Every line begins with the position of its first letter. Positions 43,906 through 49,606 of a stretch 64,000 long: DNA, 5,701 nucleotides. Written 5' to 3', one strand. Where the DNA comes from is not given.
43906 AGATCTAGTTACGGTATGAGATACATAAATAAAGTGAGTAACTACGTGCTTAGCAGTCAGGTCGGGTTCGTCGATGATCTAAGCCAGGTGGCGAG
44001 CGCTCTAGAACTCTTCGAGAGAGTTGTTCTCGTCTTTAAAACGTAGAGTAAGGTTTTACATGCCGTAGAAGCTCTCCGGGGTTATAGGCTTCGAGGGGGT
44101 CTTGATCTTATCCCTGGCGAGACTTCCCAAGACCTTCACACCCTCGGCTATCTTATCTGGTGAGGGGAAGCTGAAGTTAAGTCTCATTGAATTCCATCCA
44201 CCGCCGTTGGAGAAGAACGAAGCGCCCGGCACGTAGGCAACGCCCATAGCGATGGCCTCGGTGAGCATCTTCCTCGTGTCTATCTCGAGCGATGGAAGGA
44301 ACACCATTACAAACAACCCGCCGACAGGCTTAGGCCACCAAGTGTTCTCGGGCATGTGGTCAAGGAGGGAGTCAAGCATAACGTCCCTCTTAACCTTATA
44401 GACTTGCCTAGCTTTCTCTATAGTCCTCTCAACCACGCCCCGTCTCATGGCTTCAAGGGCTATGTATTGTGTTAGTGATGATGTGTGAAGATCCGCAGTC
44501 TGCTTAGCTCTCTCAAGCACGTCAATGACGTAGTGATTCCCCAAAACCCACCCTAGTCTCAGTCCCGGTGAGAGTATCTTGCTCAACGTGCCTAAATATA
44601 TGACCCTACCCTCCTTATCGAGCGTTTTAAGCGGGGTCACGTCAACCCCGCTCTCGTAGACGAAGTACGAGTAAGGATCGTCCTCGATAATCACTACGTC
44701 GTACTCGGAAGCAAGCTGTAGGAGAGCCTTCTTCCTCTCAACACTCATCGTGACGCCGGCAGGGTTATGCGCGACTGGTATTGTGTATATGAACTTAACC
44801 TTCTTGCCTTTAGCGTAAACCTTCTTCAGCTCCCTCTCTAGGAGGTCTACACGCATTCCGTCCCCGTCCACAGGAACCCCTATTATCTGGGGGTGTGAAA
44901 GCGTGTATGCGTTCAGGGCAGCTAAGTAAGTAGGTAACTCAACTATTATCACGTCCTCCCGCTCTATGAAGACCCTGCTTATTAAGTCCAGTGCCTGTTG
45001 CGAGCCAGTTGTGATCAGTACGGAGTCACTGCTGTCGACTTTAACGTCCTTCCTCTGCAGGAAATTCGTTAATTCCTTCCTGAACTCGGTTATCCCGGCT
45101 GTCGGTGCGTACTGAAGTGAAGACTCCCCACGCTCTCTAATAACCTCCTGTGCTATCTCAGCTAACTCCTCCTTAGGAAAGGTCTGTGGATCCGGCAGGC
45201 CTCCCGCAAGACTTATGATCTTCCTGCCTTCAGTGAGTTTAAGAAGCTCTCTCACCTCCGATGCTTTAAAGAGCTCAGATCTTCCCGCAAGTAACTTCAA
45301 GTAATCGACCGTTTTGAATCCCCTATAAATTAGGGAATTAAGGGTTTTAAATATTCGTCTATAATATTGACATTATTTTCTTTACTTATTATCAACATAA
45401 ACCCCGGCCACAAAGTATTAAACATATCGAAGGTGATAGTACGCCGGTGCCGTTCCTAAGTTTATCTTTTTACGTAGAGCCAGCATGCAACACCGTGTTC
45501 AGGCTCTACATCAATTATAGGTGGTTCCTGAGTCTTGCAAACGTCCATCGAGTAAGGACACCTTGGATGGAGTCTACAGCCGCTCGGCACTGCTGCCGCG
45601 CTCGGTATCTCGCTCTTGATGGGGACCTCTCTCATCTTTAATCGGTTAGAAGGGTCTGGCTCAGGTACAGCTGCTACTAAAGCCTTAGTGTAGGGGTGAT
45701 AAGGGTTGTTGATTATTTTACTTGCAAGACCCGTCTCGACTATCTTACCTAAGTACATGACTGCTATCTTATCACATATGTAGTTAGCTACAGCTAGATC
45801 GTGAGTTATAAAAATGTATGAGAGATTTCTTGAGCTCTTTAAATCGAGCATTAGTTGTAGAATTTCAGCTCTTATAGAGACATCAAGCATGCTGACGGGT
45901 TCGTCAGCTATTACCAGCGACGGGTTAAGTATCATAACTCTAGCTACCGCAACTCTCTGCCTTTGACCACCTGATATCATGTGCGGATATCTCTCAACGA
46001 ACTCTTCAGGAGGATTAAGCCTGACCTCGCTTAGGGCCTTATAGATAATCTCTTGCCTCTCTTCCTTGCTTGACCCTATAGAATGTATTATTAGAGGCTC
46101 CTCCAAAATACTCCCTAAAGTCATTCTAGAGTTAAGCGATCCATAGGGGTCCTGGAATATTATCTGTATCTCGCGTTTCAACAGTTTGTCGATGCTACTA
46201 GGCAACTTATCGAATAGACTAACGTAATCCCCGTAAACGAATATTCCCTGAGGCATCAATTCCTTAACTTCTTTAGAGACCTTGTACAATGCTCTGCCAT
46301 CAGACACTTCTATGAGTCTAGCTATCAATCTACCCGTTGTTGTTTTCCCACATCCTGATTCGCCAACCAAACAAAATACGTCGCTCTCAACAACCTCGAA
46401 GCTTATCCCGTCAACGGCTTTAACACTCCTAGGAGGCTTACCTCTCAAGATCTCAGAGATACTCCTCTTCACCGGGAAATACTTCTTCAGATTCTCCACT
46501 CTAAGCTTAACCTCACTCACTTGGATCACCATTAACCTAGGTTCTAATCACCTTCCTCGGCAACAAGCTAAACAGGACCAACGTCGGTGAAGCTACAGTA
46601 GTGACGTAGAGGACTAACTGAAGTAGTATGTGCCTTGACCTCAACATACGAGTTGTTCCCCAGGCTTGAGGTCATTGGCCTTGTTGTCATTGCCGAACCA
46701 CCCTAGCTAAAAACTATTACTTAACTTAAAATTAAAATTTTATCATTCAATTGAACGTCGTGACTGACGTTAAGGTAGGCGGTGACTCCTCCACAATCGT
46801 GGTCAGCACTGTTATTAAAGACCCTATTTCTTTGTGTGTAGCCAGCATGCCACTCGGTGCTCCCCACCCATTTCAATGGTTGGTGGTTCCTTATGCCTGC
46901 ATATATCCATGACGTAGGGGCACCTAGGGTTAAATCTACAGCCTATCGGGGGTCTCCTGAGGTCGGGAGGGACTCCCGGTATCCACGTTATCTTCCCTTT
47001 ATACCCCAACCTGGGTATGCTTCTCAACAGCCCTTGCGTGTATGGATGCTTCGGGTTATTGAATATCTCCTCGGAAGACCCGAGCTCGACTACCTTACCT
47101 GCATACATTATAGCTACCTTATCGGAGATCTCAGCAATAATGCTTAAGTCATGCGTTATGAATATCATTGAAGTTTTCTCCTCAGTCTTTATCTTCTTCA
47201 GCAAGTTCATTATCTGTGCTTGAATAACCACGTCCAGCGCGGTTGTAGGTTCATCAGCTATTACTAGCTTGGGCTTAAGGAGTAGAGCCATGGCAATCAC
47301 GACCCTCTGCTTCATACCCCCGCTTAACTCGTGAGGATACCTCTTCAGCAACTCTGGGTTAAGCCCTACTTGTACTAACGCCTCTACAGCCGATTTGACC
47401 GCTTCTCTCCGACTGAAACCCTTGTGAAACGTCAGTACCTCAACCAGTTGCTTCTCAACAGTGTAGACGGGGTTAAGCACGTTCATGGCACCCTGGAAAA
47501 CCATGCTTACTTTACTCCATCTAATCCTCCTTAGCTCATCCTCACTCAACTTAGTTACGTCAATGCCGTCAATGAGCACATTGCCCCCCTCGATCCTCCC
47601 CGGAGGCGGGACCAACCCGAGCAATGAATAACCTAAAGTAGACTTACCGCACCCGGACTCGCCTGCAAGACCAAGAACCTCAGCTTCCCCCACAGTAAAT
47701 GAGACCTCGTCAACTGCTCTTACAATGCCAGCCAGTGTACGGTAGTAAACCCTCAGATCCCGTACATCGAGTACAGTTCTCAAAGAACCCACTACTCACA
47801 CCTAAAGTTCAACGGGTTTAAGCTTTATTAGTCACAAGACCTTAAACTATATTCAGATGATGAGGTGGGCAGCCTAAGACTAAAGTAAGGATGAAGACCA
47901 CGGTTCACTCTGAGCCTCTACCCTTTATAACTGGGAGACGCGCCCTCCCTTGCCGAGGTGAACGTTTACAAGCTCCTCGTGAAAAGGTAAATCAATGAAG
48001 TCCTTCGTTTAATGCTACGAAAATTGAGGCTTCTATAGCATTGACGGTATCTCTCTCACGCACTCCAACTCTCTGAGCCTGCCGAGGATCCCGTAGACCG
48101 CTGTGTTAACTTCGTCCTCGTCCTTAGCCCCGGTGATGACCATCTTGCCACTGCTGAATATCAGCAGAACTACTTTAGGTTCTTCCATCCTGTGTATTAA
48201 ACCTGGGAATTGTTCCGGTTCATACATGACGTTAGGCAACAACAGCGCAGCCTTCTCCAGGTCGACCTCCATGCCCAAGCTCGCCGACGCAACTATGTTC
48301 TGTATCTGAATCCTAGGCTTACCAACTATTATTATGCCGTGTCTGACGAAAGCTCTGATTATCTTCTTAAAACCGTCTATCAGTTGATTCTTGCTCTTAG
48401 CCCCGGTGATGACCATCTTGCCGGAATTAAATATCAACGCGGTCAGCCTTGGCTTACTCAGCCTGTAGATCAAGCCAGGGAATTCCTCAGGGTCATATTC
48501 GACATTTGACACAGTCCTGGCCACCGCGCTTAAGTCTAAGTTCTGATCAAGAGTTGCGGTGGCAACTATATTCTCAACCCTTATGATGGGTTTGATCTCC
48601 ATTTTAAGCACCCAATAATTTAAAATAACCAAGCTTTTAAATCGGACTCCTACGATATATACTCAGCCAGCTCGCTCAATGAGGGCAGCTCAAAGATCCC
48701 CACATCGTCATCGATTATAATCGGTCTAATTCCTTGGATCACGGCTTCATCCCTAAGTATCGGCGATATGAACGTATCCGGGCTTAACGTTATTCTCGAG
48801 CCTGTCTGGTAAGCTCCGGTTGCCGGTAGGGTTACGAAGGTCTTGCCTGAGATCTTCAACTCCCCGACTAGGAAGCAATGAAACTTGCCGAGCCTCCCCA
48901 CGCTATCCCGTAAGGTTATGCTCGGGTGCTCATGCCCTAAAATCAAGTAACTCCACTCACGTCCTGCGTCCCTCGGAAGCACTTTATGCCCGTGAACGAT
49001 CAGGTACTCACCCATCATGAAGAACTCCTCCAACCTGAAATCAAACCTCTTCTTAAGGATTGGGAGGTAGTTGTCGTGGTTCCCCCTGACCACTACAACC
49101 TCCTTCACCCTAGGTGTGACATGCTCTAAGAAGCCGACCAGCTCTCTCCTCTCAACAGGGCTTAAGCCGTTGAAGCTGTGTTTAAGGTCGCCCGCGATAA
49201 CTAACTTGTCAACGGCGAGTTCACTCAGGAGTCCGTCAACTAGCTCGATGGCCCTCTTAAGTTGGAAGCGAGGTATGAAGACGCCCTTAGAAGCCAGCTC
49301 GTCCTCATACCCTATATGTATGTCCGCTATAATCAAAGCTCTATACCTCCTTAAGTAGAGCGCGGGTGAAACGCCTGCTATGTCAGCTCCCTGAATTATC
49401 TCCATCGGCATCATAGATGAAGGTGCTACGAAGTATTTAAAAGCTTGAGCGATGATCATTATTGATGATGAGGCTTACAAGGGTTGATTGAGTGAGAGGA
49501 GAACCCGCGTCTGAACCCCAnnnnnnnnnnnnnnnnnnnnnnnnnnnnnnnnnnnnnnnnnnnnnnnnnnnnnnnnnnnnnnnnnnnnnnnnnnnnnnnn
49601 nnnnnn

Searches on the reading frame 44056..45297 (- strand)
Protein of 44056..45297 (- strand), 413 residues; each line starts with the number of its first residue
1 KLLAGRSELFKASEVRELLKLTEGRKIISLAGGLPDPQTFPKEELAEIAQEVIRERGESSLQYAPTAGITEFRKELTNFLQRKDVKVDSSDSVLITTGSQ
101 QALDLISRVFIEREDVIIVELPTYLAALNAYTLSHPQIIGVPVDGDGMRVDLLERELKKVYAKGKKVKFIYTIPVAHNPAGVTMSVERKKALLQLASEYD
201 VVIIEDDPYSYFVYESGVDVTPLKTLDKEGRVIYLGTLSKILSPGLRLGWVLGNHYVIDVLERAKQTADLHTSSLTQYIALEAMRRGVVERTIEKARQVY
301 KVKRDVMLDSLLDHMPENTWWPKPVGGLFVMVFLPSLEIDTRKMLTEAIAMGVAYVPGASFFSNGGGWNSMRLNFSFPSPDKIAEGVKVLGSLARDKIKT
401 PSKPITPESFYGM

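Call 71: search_protein_families(library=pfam, proteins=[window:44056-45297:-], max_evalue=0.001)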
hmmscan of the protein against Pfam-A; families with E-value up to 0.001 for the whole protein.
window:44056-45297:- (413 aa): 2 families
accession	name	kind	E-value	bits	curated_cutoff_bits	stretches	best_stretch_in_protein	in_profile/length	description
PF00155.27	Aminotran_1_2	-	9.9e-39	134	19.7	1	44-388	18-359/361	Aminotransferase class I and II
PF12897.13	Asp_aminotransf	-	1.4e-06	27.8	27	1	117-389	127-404/421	Aspartate amino-transferase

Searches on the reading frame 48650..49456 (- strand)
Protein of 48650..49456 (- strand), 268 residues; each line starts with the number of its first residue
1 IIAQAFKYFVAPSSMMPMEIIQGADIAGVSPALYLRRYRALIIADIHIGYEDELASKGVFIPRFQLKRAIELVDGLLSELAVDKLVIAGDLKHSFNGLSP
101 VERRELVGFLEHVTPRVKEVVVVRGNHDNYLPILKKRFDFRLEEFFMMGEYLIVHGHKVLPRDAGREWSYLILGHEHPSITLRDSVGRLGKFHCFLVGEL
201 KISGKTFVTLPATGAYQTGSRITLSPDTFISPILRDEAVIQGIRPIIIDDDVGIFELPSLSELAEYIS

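Call 71: search_protein_families(library=pfam, proteins=[window:48650-49456:-], max_evalue=0.001)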
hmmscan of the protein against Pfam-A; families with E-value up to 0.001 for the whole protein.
window:48650-49456:- (268 aa): 2 families
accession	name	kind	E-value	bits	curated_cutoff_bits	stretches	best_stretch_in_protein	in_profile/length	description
PF00149.33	Metallophos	-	8.4e-11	43.1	21.5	1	39-168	2-149/191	Calcineurin-like phosphoesterase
PF12850.12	Metallophos_2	-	0.00011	22.7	27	1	41-178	4-118/154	Calcineurin-like phosphoesterase superfamily domain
